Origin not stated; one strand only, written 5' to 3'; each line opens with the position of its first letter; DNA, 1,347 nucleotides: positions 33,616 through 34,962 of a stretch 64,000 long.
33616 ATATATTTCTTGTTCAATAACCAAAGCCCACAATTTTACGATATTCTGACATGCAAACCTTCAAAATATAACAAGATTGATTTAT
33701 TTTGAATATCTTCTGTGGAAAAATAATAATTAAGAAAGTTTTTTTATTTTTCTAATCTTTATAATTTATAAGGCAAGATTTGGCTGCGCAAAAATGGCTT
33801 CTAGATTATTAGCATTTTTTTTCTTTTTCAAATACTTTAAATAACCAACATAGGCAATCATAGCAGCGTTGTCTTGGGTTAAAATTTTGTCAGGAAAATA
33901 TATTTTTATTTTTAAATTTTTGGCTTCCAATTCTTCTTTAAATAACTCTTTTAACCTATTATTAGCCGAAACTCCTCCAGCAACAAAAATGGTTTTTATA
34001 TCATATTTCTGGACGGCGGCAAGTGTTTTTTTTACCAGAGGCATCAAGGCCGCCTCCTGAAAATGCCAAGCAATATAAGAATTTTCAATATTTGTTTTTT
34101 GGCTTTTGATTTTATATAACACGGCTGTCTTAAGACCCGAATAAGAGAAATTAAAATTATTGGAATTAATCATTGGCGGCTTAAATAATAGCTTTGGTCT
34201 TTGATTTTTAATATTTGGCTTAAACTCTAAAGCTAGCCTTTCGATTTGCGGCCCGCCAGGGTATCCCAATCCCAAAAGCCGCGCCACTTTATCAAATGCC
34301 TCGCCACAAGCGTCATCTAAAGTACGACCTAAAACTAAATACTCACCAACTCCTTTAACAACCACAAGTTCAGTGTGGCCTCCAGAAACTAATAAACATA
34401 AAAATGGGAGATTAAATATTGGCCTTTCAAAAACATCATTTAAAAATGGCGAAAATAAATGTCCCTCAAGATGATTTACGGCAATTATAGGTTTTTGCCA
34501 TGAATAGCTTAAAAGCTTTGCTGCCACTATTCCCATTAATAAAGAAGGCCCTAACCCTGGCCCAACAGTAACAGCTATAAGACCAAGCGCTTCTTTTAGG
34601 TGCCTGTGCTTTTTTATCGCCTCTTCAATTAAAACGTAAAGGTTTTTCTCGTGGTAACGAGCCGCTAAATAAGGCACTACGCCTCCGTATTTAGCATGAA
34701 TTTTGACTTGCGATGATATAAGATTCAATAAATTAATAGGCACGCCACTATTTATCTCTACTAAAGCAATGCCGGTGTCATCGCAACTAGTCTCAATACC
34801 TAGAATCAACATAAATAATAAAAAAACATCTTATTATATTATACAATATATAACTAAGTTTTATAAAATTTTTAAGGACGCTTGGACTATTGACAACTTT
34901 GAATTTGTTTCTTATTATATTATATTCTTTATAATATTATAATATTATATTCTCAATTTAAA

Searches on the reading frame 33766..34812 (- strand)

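Call 16: search_protein_families(library=pfam, proteins=[window:33766-34812:-], max_evalue=0.0001)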
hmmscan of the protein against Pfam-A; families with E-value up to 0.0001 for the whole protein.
window:33766-34812:- (348 aa): 2 families
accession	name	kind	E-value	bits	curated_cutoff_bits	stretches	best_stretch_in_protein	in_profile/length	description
PF00814.31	TsaD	-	1.6e-81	274.4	24.8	1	30-321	5-264/264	tRNA N6-adenosine threonylcarbamoyltransferase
PF22521.2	HypF_C_2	-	1.4e-06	28.7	27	1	227-313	149-233/241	Carbamoyltransferase, Kae1-like Domain, second subdomain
